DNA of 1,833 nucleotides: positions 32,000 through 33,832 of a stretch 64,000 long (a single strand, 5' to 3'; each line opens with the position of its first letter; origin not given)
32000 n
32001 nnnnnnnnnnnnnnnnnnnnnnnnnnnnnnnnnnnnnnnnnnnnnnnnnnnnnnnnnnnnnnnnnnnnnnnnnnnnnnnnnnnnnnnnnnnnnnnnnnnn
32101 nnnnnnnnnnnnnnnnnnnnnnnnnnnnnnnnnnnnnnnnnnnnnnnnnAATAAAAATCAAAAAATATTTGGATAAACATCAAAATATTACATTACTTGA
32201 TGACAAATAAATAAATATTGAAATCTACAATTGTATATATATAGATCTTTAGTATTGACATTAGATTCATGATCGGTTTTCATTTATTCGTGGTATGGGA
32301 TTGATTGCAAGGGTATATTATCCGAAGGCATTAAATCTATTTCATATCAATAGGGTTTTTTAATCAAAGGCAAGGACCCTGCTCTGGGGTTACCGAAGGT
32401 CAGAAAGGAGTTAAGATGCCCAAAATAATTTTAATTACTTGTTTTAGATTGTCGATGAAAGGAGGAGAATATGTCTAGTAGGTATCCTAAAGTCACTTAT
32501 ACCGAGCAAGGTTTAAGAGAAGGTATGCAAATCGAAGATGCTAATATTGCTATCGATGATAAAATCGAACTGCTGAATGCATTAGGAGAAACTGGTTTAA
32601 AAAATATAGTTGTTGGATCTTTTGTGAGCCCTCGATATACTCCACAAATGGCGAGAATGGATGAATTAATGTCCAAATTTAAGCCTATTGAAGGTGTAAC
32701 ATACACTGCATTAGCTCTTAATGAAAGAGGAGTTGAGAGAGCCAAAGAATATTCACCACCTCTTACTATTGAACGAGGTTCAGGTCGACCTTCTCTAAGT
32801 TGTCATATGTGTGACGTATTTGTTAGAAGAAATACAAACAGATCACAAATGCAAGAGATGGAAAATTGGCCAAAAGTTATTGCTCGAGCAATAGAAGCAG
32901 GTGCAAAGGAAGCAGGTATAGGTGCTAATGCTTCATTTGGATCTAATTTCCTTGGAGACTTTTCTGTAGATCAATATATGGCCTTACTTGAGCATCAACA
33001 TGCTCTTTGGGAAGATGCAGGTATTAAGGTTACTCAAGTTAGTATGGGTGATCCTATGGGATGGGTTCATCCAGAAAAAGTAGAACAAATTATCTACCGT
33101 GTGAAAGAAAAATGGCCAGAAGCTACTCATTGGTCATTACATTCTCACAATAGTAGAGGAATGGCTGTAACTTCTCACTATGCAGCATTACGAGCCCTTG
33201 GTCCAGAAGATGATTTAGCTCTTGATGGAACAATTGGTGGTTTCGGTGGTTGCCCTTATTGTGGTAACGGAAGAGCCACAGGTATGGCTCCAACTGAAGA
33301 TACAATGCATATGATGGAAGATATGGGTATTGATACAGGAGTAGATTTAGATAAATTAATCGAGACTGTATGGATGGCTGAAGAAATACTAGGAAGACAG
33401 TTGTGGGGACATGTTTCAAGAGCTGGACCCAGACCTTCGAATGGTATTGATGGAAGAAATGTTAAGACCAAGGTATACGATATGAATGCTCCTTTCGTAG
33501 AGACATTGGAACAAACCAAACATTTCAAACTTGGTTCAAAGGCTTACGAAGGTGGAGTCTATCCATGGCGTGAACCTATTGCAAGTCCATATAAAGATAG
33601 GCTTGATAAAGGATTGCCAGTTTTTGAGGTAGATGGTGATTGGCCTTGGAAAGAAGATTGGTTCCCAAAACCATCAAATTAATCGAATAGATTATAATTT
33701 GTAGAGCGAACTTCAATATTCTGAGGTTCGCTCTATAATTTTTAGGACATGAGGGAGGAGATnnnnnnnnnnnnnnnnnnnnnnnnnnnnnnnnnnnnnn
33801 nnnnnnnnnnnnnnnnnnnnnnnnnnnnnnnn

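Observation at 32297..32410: GC-rich structured leader with glycine-riboswitch-like core motifs upstream of an HMG-CoA-lyase-like gene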

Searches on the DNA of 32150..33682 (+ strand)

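Call 4: search_rna_families(source=window, start=32150, end=32520, threshold=evalue, max_evalue=10, show_alignments=5)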
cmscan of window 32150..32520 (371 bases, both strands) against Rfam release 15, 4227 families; matches with E-value up to 10: 5.
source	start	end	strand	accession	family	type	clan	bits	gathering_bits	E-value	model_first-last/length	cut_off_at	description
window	32180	32214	+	RF02584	KRAS_3UTR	Cis-reg;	-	19.8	49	8.4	1-49/49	no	KRAS 3' UTR cis-regulatory element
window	32191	32278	-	RF01226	snoZ5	Gene; snRNA; snoRNA; CD-box;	CL00045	16.1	60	4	1-113/113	no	Small nucleolar RNA Z5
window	32158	32194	-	RF01626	ceN30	Gene; snRNA; snoRNA; CD-box;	-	13.4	65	6.7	32-68/73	no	Caenorhabditis snoRNA ceN30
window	32401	32497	-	RF02189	ST7-OT4_3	Gene; lncRNA;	-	13.1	50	0.72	210-302/302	no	ST7 overlapping transcript 4 conserved region 3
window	32352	32474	+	RF01261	snR82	Gene; snRNA; snoRNA; HACA-box;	CL00040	10.8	60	4.1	1-270/270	no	Small nucleolar RNA snR82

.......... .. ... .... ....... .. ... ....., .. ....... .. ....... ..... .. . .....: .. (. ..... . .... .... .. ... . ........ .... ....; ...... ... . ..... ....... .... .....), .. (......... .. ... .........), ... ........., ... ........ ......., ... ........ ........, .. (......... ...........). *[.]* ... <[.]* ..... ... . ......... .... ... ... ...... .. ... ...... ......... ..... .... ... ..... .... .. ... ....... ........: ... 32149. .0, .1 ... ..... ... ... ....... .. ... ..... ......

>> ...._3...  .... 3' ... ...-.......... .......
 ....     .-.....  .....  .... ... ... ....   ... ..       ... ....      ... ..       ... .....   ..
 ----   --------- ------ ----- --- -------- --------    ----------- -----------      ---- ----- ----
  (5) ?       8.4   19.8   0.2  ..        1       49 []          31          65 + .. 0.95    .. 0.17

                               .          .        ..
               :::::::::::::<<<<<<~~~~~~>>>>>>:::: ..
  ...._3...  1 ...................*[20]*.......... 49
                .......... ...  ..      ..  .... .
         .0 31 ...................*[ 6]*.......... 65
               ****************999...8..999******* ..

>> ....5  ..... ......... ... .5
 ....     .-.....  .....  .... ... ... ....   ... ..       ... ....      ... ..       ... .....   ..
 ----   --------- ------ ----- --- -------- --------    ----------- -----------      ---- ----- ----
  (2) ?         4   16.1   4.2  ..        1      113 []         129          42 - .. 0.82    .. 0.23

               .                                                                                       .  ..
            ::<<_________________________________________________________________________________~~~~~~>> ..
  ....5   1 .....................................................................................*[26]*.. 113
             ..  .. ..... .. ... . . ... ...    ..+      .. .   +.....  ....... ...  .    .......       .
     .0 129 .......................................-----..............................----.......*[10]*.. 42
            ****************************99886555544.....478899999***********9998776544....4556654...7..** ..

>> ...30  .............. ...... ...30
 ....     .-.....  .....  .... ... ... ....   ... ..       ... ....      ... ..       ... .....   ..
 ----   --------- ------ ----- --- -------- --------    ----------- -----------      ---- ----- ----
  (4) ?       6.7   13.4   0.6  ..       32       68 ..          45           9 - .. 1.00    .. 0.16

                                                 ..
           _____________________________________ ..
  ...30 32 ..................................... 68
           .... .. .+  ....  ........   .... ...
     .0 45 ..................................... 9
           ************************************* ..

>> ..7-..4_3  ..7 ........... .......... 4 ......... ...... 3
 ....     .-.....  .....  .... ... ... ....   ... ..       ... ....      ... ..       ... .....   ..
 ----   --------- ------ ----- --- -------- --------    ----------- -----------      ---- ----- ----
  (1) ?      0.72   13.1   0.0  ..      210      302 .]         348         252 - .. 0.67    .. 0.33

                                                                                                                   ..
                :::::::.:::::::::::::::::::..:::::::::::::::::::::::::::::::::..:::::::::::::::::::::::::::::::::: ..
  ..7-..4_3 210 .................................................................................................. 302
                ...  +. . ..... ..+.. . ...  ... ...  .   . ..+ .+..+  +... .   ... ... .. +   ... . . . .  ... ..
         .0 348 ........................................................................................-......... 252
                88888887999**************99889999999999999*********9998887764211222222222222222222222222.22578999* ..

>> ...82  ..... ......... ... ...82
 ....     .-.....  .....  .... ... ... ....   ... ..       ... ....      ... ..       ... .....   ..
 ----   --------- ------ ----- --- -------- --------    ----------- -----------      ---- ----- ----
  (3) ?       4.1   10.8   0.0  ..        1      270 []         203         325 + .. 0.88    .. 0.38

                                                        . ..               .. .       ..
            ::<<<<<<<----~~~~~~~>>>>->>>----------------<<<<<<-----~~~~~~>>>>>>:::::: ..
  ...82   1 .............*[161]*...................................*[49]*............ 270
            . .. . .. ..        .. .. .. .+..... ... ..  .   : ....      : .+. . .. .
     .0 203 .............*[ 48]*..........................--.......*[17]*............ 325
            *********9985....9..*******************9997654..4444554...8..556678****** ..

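Call 20: search_rna_families(source=L002, start=2650, end=3030, threshold=evalue, max_evalue=10, show_alignments=3)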
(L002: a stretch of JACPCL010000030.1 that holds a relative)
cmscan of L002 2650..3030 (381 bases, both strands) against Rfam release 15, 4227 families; matches with E-value up to 10: 1.
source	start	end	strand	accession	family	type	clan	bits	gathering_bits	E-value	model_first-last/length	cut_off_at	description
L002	2816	2932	-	RF02174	SMAD5-AS1_2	Gene; lncRNA;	-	8.4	50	8.9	1-129/129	no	SMAD5 antisense RNA 1 conserved region 2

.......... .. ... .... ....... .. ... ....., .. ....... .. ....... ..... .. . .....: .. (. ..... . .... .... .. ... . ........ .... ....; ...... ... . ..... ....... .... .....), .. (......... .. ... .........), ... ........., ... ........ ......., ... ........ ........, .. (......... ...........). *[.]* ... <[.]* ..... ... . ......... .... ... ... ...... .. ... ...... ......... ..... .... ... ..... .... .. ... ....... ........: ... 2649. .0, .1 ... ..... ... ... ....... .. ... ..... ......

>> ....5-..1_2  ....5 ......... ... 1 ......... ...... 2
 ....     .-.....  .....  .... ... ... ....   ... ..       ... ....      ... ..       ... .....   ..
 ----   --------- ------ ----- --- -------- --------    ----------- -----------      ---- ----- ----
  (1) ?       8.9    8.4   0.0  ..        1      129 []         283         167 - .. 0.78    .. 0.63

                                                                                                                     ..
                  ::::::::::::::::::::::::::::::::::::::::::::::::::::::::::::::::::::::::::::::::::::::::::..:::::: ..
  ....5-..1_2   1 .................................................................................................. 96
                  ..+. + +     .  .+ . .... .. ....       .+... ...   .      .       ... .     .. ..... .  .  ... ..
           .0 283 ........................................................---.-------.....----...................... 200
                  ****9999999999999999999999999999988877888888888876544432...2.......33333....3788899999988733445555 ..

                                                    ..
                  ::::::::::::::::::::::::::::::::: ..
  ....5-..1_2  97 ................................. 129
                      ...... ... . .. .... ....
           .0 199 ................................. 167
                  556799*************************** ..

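Call 21: search_rna_families(source=L003, start=2650, end=3030, threshold=evalue, max_evalue=10, show_alignments=3)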
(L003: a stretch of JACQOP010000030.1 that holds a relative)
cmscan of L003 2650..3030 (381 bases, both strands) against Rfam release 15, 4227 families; matches with E-value up to 10: 2.
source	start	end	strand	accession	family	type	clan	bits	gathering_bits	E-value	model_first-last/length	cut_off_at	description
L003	2799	2849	+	RF02263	MAT2A_D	Cis-reg;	-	17.3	32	0.37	1-41/41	no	MAT2A 3'UTR stem loop D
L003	2894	2931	+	RF03044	Proteo-phage-1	Gene; sRNA;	-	14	42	5.9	1-82/82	no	Proteo-phage-1 RNA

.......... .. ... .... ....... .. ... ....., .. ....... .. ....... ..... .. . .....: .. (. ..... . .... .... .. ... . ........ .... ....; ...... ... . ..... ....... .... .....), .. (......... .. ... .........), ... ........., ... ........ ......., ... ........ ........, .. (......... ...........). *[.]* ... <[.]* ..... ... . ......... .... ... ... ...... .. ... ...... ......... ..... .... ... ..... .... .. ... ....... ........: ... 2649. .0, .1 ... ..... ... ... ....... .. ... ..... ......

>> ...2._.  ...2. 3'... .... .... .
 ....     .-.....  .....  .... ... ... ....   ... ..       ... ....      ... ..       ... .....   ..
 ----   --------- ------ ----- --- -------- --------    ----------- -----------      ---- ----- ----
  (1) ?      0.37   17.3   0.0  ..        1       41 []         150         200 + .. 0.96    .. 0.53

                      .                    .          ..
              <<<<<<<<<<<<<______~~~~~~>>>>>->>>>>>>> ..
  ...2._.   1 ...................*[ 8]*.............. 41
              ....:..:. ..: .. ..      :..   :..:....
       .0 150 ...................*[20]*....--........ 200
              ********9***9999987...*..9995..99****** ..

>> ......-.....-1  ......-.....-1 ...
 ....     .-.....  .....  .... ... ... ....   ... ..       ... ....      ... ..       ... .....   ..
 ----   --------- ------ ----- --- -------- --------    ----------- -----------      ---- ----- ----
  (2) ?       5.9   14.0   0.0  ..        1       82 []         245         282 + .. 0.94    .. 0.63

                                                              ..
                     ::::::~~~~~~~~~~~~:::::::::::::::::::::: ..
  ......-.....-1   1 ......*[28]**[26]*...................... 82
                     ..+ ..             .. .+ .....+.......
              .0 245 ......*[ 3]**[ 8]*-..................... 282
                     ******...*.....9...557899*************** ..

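Call 37: build_rna_model(alignment_id=A5, structure=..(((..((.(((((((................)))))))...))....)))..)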
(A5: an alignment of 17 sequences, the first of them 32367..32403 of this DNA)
Model R1 built from alignment A5 (17 sequences, 54 columns); structure: as given.
model positions 41; base pairs 12; branch points 0; effective number of sequences 17; information 1.288 bits per position. Calibrated on 0.2 Mb of random sequence (short: E-values are rough).
structure used (alignment columns):
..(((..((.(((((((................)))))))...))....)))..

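Call 39: search_with_rna_model(model_id=R1, sources=[window, L001, L002, L003, L004, L005, L006, L007, L008, L009, L010, L011, L012, L013, L014, L015, L016, L017, L018, L019, L020, L021, L022, L023, L024, L025, L026, L027, L028, L029, L030, L031, L032, L033, L034, L035, L036, L037, L038, L039, L040, L041, L042, L043, L044, L045, L046, L047, L048, L049, L050, L051, L052, L053, L054, L055, L056, L057, L058, L059, L060, L061, L062, L063, L064, L065, L066, L067, L068, L069, L070, L071, L072, L073, L074, L075, L076, L077, L078, L079, L080], max_evalue=10)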
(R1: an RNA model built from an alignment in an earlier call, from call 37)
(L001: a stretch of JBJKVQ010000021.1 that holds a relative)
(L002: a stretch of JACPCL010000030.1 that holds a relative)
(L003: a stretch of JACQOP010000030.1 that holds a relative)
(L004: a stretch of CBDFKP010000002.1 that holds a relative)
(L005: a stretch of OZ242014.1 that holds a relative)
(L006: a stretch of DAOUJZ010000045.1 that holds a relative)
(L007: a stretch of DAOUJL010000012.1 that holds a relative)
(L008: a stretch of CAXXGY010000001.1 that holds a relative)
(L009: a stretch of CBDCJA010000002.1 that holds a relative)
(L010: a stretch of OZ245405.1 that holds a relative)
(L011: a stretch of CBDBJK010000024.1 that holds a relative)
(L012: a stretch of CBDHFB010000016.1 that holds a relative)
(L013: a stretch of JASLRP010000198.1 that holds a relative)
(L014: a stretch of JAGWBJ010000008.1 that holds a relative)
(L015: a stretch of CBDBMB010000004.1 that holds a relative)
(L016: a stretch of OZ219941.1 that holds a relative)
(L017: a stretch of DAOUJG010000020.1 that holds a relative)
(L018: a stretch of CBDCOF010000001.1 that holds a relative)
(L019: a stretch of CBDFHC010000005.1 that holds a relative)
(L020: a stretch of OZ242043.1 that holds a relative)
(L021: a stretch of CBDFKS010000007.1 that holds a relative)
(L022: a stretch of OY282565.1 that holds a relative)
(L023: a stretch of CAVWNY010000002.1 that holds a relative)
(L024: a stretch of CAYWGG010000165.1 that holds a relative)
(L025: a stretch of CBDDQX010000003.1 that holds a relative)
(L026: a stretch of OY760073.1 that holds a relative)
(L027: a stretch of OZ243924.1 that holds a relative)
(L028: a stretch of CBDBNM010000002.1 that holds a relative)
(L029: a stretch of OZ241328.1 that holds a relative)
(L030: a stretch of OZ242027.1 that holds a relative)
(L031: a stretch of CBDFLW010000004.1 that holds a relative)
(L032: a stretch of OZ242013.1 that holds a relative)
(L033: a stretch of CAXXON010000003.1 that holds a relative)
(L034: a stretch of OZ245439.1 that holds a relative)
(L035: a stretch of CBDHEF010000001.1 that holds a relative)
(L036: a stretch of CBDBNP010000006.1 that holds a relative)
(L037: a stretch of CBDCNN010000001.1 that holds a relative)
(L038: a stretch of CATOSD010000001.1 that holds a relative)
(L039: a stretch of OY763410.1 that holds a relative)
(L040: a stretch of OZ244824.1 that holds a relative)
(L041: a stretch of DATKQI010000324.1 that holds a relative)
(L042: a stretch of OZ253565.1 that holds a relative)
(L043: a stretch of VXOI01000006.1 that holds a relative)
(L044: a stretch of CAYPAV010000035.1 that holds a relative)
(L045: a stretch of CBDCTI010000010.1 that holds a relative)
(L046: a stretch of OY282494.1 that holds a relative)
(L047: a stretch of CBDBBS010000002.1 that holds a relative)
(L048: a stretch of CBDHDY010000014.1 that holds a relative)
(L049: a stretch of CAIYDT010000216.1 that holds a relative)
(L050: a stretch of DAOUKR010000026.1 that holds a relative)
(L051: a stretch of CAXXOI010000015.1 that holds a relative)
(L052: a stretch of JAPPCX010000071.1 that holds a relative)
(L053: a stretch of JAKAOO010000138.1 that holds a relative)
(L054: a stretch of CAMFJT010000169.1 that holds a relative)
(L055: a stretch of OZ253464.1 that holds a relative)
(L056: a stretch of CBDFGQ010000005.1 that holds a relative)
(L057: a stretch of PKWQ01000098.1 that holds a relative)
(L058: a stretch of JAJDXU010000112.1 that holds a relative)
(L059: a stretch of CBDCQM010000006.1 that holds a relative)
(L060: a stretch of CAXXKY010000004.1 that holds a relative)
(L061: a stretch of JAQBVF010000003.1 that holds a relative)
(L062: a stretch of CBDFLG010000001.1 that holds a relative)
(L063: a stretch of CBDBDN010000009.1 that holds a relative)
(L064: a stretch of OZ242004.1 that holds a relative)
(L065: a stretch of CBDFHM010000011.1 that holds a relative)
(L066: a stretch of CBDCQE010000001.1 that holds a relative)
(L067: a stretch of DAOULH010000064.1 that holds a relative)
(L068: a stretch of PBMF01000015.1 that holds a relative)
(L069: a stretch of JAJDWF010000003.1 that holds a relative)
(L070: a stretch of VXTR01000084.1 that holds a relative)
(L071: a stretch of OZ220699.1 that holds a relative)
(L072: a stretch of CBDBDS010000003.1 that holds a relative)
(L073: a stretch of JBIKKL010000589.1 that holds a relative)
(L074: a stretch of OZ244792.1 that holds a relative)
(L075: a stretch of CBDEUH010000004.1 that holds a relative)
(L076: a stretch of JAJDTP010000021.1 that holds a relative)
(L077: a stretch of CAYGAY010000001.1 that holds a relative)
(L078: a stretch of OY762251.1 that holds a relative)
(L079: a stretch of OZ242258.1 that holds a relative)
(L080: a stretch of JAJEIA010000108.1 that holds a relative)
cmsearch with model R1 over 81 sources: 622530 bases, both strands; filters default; matches with E-value up to 10: 14.
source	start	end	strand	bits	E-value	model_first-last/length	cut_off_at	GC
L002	2947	2988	+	59.2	3.2e-11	1-41/41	no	0.64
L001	2897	2933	+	54.4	4.8e-10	1-41/41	no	0.65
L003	2945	2986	+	50.9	3.4e-09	1-41/41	no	0.57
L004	2935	2988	+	47.6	2.1e-08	1-41/41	no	0.7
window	32367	32403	+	47.3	2.6e-08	1-41/41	no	0.59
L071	2413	2455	+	19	0.21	1-41/41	no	0.56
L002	2845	2896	+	18.8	0.24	1-41/41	no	0.63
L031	6914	6951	+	15.8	1.3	4-38/41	no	0.68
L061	205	220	-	15.7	1.3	1-41/41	no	0.56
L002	350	372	+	15.2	1.7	1-41/41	no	0.61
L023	1660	1720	+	14.2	3.1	1-41/41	no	0.75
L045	4737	4774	-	12.8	6.7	1-41/41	no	0.53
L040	2516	2549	+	12.5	8.1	1-41/41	no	0.62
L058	3656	3688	+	12.4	8.2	8-35/41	no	0.73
